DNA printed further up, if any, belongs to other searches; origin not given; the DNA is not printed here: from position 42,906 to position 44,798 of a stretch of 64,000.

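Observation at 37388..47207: Complete 2-aminoethylphosphonate (AEP) pathway embedded in a glycan operon, with PepM-nucleotidyltransferase fusion and two-subunit phosphonopyruvate decarboxylase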

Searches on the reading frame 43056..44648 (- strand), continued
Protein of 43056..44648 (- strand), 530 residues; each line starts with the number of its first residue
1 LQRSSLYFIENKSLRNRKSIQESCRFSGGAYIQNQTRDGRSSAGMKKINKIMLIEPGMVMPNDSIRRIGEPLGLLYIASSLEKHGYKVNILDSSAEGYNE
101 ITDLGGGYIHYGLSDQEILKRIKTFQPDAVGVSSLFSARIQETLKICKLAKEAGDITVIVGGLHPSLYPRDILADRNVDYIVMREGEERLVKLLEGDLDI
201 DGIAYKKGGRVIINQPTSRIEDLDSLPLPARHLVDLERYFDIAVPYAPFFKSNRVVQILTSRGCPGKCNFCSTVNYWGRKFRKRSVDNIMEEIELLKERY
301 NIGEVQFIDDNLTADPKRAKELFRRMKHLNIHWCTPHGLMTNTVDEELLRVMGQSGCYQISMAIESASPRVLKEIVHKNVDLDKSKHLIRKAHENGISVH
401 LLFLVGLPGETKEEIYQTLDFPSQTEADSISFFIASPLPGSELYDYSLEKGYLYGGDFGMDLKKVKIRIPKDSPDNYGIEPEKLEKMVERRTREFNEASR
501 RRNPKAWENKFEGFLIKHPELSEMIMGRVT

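Call 44: find_encoding_contigs(protein=P0139, flank=10000, max_places=1)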
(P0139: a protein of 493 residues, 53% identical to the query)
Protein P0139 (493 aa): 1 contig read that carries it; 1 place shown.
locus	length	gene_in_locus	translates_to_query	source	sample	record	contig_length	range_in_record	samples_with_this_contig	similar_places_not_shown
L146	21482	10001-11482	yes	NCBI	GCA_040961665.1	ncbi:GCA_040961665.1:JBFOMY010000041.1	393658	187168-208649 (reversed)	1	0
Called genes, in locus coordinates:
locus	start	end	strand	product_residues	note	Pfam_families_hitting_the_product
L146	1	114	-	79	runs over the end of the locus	PF00276:Ribosomal_L23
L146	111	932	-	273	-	PF00573:Ribosomal_L4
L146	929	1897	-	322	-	PF00297:Ribosomal_L3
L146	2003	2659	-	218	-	-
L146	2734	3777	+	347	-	PF01594:AI-2E_transport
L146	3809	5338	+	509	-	PF02885:Glycos_trans_3N, PF00591:Glycos_transf_3, PF07831:PYNP_C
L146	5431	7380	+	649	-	-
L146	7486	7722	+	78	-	-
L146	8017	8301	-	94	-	PF00428:Ribosomal_60s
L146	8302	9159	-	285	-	PF00466:Ribosomal_L10, PF17777:RL10P_insert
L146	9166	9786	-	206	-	PF00687:Ribosomal_L1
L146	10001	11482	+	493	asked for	PF02310:B12-binding, PF04055:Radical_SAM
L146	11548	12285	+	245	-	-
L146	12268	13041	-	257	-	PF00483:NTP_transferase, PF01128:IspD (faint), PF12804:NTP_transf_3, PF20202:DUF6564 (weak)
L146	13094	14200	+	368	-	PF00266:Aminotran_5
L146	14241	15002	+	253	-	PF04991:LicD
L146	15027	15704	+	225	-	PF01066:CDP-OH_P_transf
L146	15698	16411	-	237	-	PF00483:NTP_transferase, PF12804:NTP_transf_3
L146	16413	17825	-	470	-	PF00171:Aldedh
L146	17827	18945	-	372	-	PF02776:TPP_enzyme_N, PF02775:TPP_enzyme_C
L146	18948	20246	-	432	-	PF01467:CTP_transf_like, PF13714:PEP_mutase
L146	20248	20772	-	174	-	PF01467:CTP_transf_like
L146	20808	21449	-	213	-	-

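Call 45: find_encoding_contigs(protein=P0220, flank=10000, max_places=1)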
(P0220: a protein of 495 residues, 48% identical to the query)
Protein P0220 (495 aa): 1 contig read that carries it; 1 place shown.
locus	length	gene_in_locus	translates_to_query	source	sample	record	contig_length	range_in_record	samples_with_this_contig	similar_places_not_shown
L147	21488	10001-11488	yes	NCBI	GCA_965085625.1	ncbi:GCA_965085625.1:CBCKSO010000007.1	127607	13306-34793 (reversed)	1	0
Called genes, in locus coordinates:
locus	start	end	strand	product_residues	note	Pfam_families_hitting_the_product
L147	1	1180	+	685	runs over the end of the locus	PF13489:Methyltransf_23 (faint), PF08241:Methyltransf_11, PF13649:Methyltransf_25, PF13847:Methyltransf_31, PF01636:APH (weak), PF19974:TCAD9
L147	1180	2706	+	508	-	PF02310:B12-binding, PF04055:Radical_SAM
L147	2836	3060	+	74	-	-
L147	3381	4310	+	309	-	PF00535:Glycos_transf_2, PF10111:Glyco_tranf_2_2, PF13641:Glyco_tranf_2_3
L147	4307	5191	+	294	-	PF01066:CDP-OH_P_transf (weak)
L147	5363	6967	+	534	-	PF13714:PEP_mutase, PF00483:NTP_transferase (faint), PF12804:NTP_transf_3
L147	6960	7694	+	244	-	PF00483:NTP_transferase, PF12804:NTP_transf_3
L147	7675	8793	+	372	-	PF00266:Aminotran_5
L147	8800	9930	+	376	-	PF02776:TPP_enzyme_N, PF02775:TPP_enzyme_C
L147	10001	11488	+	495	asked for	PF02310:B12-binding, PF04055:Radical_SAM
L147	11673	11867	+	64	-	-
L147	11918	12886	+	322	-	PF01041:DegT_DnrJ_EryC1, PF00155:Aminotran_1_2 (faint)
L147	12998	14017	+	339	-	PF04055:Radical_SAM, PF13353:Fer4_12 (weak), PF13186:SPASM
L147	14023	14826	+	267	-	PF13489:Methyltransf_23, PF13847:Methyltransf_31 (weak), PF08241:Methyltransf_11, PF13649:Methyltransf_25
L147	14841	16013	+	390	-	PF13477:Glyco_trans_4_2, PF13439:Glyco_transf_4 (weak), PF00534:Glycos_transf_1, PF13692:Glyco_trans_1_4, PF13524:Glyco_trans_1_2 (weak)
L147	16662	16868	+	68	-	-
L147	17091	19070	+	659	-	PF13522:GATase_6, PF13537:GATase_7, PF00733:Asn_synthase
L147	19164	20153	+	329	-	-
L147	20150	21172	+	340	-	PF04055:Radical_SAM, PF13186:SPASM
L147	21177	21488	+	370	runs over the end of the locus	PF00534:Glycos_transf_1 (weak), PF13692:Glyco_trans_1_4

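Call 46: find_encoding_contigs(protein=P0146, flank=10000, max_places=1)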
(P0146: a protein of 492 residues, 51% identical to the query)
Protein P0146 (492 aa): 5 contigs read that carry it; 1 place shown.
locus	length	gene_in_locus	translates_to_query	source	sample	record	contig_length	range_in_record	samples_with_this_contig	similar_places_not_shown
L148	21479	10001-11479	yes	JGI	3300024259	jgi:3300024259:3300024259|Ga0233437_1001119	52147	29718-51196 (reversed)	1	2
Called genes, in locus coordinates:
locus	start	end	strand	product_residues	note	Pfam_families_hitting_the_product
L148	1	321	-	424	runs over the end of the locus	?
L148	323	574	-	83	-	-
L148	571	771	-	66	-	-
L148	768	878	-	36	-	-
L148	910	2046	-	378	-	PF13439:Glyco_transf_4, PF13579:Glyco_trans_4_4, PF00534:Glycos_transf_1, PF13692:Glyco_trans_1_4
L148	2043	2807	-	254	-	PF01522:Polysacc_deac_1, PF03065:Glyco_hydro_57 (weak), PF10096:DUF2334, PF11959:DUF3473 (weak)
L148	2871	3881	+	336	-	PF04055:Radical_SAM, PF13186:SPASM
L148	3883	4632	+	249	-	PF05050:Methyltransf_21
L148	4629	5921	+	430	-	PF07021:MetW (faint), PF01209:Ubie_methyltran, PF03848:TehB, PF13489:Methyltransf_23 (weak), PF08241:Methyltransf_11, PF08242:Methyltransf_12, PF13649:Methyltransf_25, PF13847:Methyltransf_31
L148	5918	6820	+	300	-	PF00535:Glycos_transf_2, PF10111:Glyco_tranf_2_2 (weak), PF13641:Glyco_tranf_2_3 (faint), PF02709:Glyco_transf_7C (weak)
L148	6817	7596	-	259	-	-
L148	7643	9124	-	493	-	PF02310:B12-binding, PF04055:Radical_SAM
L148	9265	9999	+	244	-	PF00483:NTP_transferase, PF12804:NTP_transf_3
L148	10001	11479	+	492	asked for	PF02310:B12-binding, PF04055:Radical_SAM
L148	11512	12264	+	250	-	PF01066:CDP-OH_P_transf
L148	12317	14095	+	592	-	PF02350:Epimerase_2 (weak)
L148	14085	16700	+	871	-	PF02348:CTP_transf_3, PF03102:NeuB, PF08666:SAF, PF21360:PylC-like_N, PF02655:ATP-grasp_3, PF02786:CPSase_L_D2, PF13535:ATP-grasp_4, PF15632:ATPgrasp_Ter, +1 more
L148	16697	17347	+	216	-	PF00702:Hydrolase, PF12710:HAD, PF13419:HAD_2, PF13242:Hydrolase_like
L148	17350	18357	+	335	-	PF00106:adh_short (faint), PF01073:3Beta_HSD, PF01370:Epimerase, PF02719:Polysacc_synt_2, PF04321:RmlD_sub_bind, PF07993:NAD_binding_4 (faint), PF16363:GDP_Man_Dehyd, PF13460:NAD_binding_10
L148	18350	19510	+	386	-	PF02350:Epimerase_2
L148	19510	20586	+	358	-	PF04055:Radical_SAM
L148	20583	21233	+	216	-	PF02585:PIG-L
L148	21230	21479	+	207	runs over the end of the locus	PF17836:PglD_N, PF25084:LbH_EIF2B (faint), PF25087:GMPPB_C (weak), PF00132:Hexapep (weak)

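Call 47: find_encoding_contigs(protein=P0192, flank=10000, max_places=1)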
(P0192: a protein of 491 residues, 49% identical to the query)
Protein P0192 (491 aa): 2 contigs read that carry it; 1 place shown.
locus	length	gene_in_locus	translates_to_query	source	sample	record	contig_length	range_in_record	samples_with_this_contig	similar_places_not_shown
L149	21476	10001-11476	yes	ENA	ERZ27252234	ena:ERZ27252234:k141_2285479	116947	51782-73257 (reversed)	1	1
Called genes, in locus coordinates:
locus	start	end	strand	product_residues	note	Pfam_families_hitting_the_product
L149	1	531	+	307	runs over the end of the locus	PF01073:3Beta_HSD, PF01370:Epimerase, PF02719:Polysacc_synt_2, PF04321:RmlD_sub_bind, PF13460:NAD_binding_10, PF16363:GDP_Man_Dehyd, PF07993:NAD_binding_4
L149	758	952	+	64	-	-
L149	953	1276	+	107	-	-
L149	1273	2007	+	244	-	PF00923:TAL_FSA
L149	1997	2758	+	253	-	PF01596:Methyltransf_3, PF13578:Methyltransf_24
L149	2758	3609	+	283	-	PF00535:Glycos_transf_2, PF10111:Glyco_tranf_2_2, PF13641:Glyco_tranf_2_3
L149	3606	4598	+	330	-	PF04055:Radical_SAM, PF13186:SPASM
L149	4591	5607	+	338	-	PF00852:Glyco_transf_10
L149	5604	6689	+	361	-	PF04055:Radical_SAM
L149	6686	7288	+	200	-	PF00132:Hexapep, PF14602:Hexapep_2 (weak)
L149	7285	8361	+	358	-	PF00155:Aminotran_1_2 (weak), PF01041:DegT_DnrJ_EryC1, PF00266:Aminotran_5 (faint), PF01053:Cys_Met_Meta_PP (faint)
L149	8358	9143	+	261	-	PF05050:Methyltransf_21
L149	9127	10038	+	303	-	PF00884:Sulfatase (weak)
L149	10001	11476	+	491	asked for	PF02310:B12-binding, PF04055:Radical_SAM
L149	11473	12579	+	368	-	PF00266:Aminotran_5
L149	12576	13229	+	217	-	PF04991:LicD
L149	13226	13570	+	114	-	-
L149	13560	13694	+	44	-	-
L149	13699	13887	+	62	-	-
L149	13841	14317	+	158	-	PF02775:TPP_enzyme_C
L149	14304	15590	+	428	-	PF01467:CTP_transf_like, PF13714:PEP_mutase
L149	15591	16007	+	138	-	PF01467:CTP_transf_like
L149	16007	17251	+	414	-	PF13353:Fer4_12 (weak), PF04055:Radical_SAM, PF13186:SPASM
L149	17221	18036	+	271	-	-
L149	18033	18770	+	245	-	PF04991:LicD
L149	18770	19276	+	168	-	-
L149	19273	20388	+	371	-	-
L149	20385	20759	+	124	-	PF01467:CTP_transf_like (faint)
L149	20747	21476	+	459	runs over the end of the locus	PF02310:B12-binding, PF04055:Radical_SAM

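Call 55: search_solved_structures(query=window:43056-44516:-, max_evalue=0.001, show_alignments=0)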
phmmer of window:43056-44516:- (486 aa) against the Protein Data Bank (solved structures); distinct sequences matched with E-value up to 0.001: 7.
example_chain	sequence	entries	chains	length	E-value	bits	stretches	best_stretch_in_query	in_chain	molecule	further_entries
6fd2_B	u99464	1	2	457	8.3e-22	80.6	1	176-412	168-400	Putative apramycin biosynthetic oxidoreductase 4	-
9ccb_A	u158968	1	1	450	1e-18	70.4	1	97-401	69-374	Radical SAM core domain-containing protein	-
2qgq_A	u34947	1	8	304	5.2e-09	38.4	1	214-400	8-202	Protein TM_1862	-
4jc0_A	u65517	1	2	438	1.1e-08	37.3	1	214-400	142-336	Ribosomal protein S12 methylthiotransferase RimO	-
7kdx_A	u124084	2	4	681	3.1e-08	35.8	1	82-370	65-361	Methyltransferase TokK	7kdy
9n1b_A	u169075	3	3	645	1.1e-07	34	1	155-387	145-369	Radical SAM protein | Radical SAM enzyme CysS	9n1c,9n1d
6wte_A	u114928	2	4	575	4.5e-07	32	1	204-382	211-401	B12-binding domain-containing protein | Tryptophan-C2-methyltransferase containing B12-binding domain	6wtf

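Call 82: search_protein_families(library=pfam, proteins=[L147:2-1180:+], max_evalue=1)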
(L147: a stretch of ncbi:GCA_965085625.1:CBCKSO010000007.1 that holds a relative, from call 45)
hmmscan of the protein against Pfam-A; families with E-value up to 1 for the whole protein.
L147:2-1180:+ (392 aa): 3 families
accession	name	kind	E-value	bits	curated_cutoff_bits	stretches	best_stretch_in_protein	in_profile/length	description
PF19974.5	TCAD9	-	3.3e-09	36.8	40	1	260-300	294-334/429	Ternary complex associated domain 9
PF01636.29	APH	-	1.9e-06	28.3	23.2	1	249-304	154-210/239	Phosphotransferase enzyme family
PF01163.29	RIO1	-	0.27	11.3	22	1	264-288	125-149/187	RIO domain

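Call 96: find_encoding_contigs(protein=P0157, flank=10000, max_places=1)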
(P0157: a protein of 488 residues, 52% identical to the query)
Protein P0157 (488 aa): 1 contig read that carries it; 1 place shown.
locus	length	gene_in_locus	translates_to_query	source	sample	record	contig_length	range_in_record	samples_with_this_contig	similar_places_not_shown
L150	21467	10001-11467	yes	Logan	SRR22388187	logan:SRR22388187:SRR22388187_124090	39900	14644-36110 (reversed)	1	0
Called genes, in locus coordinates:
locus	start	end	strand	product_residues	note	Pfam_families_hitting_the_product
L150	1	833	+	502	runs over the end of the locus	PF02310:B12-binding, PF04055:Radical_SAM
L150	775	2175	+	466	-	PF00202:Aminotran_3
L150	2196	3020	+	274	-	PF00106:adh_short, PF01370:Epimerase, PF08659:KR, PF13561:adh_short_C2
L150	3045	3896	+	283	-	PF03102:NeuB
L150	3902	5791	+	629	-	-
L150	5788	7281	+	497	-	PF01554:MatE (weak), PF01943:Polysacc_synt, PF13440:Polysacc_synt_3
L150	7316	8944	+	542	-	PF13714:PEP_mutase, PF00463:ICL (weak), PF12804:NTP_transf_3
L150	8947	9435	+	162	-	PF02776:TPP_enzyme_N (weak)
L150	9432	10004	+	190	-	PF02775:TPP_enzyme_C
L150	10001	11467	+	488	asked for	PF02310:B12-binding, PF04055:Radical_SAM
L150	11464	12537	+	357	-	PF00266:Aminotran_5, PF00155:Aminotran_1_2 (weak)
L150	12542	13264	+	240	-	PF00483:NTP_transferase, PF01128:IspD, PF12804:NTP_transf_3, PF20202:DUF6564 (weak)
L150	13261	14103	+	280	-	PF01066:CDP-OH_P_transf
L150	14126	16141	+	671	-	PF02350:Epimerase_2 (weak)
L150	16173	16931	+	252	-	PF00483:NTP_transferase, PF01128:IspD (weak), PF12804:NTP_transf_3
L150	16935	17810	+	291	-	PF00892:EamA, PF06800:Sugar_transport (weak), PF00892:EamA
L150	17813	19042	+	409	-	PF04055:Radical_SAM, PF13186:SPASM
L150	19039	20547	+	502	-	PF02310:B12-binding, PF04055:Radical_SAM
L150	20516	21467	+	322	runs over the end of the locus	PF00535:Glycos_transf_2, PF10111:Glyco_tranf_2_2, PF13641:Glyco_tranf_2_3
